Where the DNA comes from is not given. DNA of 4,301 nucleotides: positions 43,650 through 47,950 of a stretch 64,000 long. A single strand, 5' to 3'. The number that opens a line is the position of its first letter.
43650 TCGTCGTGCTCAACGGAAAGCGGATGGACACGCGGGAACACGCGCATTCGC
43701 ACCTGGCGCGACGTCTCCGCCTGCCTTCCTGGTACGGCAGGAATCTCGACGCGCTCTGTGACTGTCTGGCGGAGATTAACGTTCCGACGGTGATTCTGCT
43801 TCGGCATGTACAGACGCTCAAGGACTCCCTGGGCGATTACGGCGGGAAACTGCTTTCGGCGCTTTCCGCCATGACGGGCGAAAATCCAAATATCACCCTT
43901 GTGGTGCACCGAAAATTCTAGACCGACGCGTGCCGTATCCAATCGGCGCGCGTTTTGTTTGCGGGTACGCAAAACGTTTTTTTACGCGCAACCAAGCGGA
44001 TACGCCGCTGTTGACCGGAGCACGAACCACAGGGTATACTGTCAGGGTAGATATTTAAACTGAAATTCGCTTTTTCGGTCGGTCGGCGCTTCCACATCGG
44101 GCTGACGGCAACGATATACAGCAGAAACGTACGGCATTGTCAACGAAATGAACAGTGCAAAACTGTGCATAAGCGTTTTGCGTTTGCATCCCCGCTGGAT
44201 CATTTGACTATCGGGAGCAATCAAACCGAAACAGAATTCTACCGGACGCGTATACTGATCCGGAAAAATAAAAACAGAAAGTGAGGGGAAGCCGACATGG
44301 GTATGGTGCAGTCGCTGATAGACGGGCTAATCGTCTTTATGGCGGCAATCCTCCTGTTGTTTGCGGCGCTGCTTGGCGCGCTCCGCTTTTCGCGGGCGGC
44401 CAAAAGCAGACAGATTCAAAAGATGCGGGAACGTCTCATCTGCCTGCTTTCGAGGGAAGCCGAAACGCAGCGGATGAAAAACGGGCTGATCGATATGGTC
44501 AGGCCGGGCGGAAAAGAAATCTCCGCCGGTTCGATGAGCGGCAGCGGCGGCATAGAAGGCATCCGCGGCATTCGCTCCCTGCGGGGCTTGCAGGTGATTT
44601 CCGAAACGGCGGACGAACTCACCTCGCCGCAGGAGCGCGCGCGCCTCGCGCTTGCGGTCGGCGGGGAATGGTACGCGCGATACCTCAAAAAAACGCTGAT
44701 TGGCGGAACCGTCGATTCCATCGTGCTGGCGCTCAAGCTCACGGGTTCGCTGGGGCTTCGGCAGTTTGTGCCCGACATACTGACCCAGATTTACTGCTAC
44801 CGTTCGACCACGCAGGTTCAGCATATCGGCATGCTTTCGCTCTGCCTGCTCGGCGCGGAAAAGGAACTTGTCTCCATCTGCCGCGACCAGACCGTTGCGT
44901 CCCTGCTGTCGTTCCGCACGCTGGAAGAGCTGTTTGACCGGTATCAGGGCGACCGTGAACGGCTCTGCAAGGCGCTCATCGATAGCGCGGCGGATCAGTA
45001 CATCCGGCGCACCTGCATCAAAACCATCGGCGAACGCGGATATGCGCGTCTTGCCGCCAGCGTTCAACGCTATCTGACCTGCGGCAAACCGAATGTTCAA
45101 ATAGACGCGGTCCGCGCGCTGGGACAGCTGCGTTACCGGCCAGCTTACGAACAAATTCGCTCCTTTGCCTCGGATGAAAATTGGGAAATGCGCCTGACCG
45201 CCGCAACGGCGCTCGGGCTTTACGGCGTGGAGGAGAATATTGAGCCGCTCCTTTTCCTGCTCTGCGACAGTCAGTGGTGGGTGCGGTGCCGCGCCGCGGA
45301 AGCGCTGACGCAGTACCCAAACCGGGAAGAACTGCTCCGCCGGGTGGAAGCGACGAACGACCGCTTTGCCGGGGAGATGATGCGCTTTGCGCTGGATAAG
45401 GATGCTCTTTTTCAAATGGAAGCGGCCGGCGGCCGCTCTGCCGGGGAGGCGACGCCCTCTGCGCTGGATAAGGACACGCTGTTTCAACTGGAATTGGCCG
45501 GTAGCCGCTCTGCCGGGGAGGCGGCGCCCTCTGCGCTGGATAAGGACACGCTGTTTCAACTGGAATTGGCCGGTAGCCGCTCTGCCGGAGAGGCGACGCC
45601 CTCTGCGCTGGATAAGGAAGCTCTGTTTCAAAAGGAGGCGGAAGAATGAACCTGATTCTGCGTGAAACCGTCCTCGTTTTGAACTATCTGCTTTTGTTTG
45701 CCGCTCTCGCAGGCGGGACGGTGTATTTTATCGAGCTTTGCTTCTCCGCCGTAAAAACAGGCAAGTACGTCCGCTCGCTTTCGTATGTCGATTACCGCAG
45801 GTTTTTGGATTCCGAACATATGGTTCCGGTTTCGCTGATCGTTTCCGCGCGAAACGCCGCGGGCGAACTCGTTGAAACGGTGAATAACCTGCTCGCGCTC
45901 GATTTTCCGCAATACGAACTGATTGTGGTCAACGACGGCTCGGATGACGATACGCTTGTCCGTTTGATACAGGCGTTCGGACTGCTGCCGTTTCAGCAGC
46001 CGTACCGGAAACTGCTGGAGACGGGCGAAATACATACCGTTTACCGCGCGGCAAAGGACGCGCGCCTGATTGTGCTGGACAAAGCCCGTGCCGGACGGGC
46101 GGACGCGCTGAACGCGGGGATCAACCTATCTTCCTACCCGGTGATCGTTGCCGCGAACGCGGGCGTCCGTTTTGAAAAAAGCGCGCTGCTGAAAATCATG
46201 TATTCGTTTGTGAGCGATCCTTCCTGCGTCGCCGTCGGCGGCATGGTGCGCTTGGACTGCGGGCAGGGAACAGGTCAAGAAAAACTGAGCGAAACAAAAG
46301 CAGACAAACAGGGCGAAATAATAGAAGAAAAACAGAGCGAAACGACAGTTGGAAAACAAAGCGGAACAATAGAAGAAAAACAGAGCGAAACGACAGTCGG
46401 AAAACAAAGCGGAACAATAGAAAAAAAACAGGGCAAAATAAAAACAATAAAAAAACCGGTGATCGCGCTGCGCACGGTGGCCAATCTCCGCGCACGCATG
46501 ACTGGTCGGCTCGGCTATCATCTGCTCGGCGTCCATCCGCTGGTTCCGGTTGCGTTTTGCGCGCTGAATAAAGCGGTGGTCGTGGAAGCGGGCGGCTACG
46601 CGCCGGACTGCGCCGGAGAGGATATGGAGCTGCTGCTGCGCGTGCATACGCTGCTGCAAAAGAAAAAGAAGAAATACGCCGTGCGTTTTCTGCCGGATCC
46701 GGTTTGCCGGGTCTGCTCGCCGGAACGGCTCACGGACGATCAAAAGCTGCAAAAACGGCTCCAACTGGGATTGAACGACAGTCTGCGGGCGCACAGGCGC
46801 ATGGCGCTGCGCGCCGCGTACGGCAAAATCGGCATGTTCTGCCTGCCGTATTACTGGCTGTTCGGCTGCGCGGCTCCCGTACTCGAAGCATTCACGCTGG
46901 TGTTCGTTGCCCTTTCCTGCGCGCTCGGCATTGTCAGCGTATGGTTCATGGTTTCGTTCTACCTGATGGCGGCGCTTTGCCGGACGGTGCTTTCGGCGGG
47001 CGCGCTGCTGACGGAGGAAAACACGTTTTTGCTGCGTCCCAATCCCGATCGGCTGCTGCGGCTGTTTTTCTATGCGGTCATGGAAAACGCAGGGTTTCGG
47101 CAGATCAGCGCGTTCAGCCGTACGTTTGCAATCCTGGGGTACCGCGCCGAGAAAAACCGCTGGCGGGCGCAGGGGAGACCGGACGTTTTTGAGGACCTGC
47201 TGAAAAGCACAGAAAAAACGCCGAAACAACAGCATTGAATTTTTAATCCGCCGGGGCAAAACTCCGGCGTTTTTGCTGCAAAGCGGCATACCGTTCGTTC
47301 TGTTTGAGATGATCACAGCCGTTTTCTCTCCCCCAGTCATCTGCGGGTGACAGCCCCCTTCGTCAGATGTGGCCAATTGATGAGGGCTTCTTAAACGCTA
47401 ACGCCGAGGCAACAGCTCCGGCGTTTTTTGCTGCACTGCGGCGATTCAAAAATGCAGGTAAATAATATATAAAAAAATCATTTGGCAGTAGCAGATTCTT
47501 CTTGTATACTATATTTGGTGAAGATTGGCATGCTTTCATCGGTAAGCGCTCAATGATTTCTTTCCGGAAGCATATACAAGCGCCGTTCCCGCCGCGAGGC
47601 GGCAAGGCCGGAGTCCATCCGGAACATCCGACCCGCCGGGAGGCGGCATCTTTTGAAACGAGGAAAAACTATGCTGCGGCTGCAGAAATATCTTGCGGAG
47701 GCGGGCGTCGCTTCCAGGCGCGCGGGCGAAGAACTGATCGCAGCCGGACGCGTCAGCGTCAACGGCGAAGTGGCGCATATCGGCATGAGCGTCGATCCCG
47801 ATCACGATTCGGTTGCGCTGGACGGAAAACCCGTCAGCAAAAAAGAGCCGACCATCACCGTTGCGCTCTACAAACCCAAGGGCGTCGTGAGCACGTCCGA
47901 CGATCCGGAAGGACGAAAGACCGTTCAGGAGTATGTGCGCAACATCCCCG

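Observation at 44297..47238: Membrane HEAT-repeat protein translationally coupled to a GT2-like synthase whose catalytic motifs look degenerate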

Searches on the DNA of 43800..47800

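Call 86: search_rna_families(source=window, start=43800, end=47800, threshold=evalue, max_evalue=0.1)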
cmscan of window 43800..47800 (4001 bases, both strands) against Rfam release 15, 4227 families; matches with E-value up to 0.1: 0.
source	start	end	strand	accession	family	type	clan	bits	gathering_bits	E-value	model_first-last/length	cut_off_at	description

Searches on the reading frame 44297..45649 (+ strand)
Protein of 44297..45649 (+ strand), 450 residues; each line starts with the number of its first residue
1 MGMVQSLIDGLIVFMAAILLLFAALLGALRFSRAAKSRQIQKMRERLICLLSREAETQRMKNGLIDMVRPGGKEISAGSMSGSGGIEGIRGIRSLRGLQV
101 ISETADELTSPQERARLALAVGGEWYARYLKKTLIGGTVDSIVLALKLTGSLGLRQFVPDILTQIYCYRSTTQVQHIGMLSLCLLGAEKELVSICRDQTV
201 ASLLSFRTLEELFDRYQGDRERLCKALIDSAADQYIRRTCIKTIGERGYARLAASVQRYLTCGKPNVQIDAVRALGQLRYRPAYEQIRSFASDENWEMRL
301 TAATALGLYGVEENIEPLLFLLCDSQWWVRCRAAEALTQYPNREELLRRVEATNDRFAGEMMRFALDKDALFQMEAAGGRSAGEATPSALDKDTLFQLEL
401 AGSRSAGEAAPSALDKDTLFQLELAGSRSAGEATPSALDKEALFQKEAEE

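Call 3: search_protein_families(library=pfam, proteins=[window:44297-45649:+], max_evalue=1)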
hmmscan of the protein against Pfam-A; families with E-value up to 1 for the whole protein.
window:44297-45649:+ (450 aa): 3 families
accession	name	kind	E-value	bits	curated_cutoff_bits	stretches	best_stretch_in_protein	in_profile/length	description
PF13646.12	HEAT_2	-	2.3e-17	63.5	27.7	2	289-343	6-61/88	HEAT repeats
PF02985.28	HEAT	-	6.5e-08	32.6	23.5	2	316-339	3-26/31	HEAT repeat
PF03130.22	HEAT_PBS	-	7.2e-05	23.4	20.9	1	267-292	1-26/27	PBS lyase HEAT-like repeat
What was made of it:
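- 44297..45649 (+): Gene for the single-pass membrane HEAT-repeat protein (450 aa). The TM helix is aa 1-35, followed by a positively charged stretch, so the domain is inferred to be cytoplasmic. HEAT repeats span about aa 221-366 (nt 44957-45394). Pfam HEAT_2 2.3e-17 (call 3).
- Checked: Pfam HEAT_2 at 2.3e-17, also HEAT and HEAT_PBS (call 3).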

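Call 4: search_protein_families(library=ncbifam, proteins=[window:44297-45649:+], max_evalue=1)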
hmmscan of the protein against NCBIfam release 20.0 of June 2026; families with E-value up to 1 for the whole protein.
window:44297-45649:+ (450 aa): 6 families
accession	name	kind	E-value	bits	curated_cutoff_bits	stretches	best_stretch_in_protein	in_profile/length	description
NF045915.1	PhycobilmeDegNblB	equivalog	7.1e-06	25.7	300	2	231-326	110-205/214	phycobilisome degradation protein NblB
NF010374.0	PRK13800.1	equivalog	1.1e-05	23.9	1196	1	206-356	674-819/898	fumarate reductase/succinate dehydrogenase flavoprotein subunit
TIGR02270.1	TIGR02270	subfamily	0.00081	18.5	206.8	1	237-344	134-240/410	TIGR02270 family protein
NF058502.1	phyc_lyase_CpcE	equivalog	0.0041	16.6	330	1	294-341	54-101/260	C-phycocyanin alpha-cysteine-84 phycocyanobilin lyase subunit CpcE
NF058505.1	phyc_lyase_CpeY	equivalog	0.036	12.6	600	1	232-332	95-197/419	C-phycoerythrin alpha-cysteine-82 phycoerythrobilin lyase CpeY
NF041379.1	OS_HP4_CYCXC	equivalog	0.13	12.3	90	1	157-201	23-67/90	CYCXC family (seleno)protein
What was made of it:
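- On c-di-GMP-gated synthase (PilZ, MshEN or I-site receptor class): No PilZ, GGDEF, EAL or MshEN hit in either protein (calls 3, 4).
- Checked: No PilZ or other c-di-GMP receptor domain was found (calls 3, 4).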

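Call 80: search_protein_families(library=padloc, proteins=[window:44297-45649:+], max_evalue=0.01)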
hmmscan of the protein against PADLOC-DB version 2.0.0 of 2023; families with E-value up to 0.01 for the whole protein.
window:44297-45649:+ (450 aa): 0 families

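Call 82: search_solved_structures(query=window:44297-45649:+, max_evalue=0.01, show_alignments=0)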
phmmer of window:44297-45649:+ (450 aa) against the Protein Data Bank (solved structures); distinct sequences matched with E-value up to 0.01: 21.
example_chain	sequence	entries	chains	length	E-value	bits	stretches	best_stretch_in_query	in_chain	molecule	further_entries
9sah_A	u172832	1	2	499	2.9e-40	141.8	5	221-366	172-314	E4-NB2 synthetic fusion protein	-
6ft5_A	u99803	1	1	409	2.6e-34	122.2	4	270-388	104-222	alphaRep A3_A3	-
6fsq_A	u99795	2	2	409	2.7e-31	112.3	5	270-388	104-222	alphaRep A3_bGFPD | A3_bGFPD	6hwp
4xl5_C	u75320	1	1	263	9.3e-24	87.5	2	221-341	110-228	bGFP-A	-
4zv6_A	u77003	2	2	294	2.5e-22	82.7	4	223-339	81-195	AlphaRep-7 | alpha-Rep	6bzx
3ltj_A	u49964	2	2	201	6.2e-21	78.2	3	270-342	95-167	AlphaRep-4 | bA3-2: binder of A3 protein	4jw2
3ltm_A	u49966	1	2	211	1e-17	67.6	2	270-342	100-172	Alpha-Rep4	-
9rhz_A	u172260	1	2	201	7.3e-17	64.8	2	264-339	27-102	ALPHAREP bE5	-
8aw4_A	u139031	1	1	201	1.3e-16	63.9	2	232-343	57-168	ALPHAREP bB-E3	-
9t1m_A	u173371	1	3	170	1.4e-16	63.8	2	263-339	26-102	Alpha Rep E4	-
7p0h_A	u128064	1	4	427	1.3e-15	60.6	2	266-351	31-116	Helicobacter pylori ComF fused to an artificial alphaREP crystallization helper (named B2)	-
6gwc_C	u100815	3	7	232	1.4e-15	60.5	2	271-342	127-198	iE5 ALPHAREP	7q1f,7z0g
6gx7_E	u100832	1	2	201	1.1e-13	54.3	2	270-342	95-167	iiiA5 ALPHAREP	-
6gwd_G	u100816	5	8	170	7.2e-13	51.6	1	261-339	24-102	iiH5 ALPHAREP | iih5 Alpha Repeating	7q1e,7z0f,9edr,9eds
6veh_A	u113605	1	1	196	8.2e-12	48.1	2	267-340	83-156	HEAT repeat domain-containing protein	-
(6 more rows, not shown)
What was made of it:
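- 44297..45649 (+): Alpha-Rep matches (call 82).
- Checked: Matches to consensus alpha-Rep HEAT proteins over aa 221-366 (call 82).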
